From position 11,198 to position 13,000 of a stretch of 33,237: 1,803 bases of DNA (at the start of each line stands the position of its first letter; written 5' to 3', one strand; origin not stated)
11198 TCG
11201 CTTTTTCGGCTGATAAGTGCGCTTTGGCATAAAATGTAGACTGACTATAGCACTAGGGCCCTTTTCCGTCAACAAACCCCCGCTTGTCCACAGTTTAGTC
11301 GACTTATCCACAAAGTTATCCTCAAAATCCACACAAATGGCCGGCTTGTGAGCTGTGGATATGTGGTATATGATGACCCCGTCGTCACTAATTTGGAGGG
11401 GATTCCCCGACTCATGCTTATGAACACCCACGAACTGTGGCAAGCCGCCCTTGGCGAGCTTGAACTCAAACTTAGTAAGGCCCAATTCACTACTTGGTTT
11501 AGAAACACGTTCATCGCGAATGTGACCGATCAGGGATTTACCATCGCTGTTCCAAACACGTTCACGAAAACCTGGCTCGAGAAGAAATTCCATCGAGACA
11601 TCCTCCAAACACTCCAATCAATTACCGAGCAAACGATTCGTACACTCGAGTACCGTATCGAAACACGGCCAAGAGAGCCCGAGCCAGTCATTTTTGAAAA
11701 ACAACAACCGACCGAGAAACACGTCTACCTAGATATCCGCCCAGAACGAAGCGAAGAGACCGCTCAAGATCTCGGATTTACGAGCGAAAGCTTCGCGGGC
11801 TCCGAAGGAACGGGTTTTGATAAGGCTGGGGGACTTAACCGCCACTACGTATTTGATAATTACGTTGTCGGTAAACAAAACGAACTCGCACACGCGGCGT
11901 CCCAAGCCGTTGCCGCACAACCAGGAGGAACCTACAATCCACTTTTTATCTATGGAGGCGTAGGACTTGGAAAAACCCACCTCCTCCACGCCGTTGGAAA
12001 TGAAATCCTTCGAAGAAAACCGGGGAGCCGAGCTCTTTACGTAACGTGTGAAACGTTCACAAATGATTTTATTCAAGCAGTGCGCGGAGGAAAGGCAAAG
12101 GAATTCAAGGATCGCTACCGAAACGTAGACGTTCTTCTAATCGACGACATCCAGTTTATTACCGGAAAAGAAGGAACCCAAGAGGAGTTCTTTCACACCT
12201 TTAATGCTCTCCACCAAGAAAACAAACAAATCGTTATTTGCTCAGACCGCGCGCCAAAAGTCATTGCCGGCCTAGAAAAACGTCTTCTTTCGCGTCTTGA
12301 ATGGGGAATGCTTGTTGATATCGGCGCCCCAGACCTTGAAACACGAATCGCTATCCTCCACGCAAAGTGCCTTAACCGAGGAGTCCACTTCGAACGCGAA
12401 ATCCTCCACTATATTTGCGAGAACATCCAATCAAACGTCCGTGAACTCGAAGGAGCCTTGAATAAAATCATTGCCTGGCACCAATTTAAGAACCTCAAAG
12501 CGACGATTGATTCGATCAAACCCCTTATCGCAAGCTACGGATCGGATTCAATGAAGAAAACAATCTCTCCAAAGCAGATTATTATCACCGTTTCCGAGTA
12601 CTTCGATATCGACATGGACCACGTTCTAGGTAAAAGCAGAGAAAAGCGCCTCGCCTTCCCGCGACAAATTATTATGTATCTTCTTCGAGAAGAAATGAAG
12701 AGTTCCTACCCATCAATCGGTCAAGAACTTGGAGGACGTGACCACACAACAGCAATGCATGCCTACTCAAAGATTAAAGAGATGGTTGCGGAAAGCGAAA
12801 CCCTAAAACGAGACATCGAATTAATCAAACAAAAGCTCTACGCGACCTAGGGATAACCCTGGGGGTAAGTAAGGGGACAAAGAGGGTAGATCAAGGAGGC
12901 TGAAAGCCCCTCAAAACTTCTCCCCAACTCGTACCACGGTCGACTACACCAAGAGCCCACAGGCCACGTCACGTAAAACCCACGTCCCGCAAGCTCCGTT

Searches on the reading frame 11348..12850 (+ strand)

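Call 40: search_protein_families(library=pfam, proteins=[window:11348-12850:+], max_evalue=0.00001)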
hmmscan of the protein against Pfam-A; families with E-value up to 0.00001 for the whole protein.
window:11348-12850:+ (500 aa): 6 families
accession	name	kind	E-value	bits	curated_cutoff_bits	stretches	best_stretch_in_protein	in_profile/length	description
PF00308.24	Bac_DnaA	-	9.4e-71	237.7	23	1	163-324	1-162/162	Bacterial DnaA ATPAse domain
PF08299.17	Bac_DnaA_C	-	5.9e-26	90.7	31.5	1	409-476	2-69/69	Bacterial dnaA protein helix-turn-helix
PF11638.13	DnaA_N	-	5.4e-13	48.9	24.6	1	29-90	2-64/65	DnaA N-terminal domain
PF01695.23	IstB_IS21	-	1.3e-08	35.1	24.1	1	199-301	95-194/238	IstB-like ATP binding protein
PF01637.24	ATPase_2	-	3.6e-06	27.4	33.2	0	194-314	18-132/225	ATPase domain predominantly from Archaea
PF00004.35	AAA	-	5.4e-06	27.3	21.2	0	200-299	2-107/131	ATPase family associated with various cellular activities (AAA)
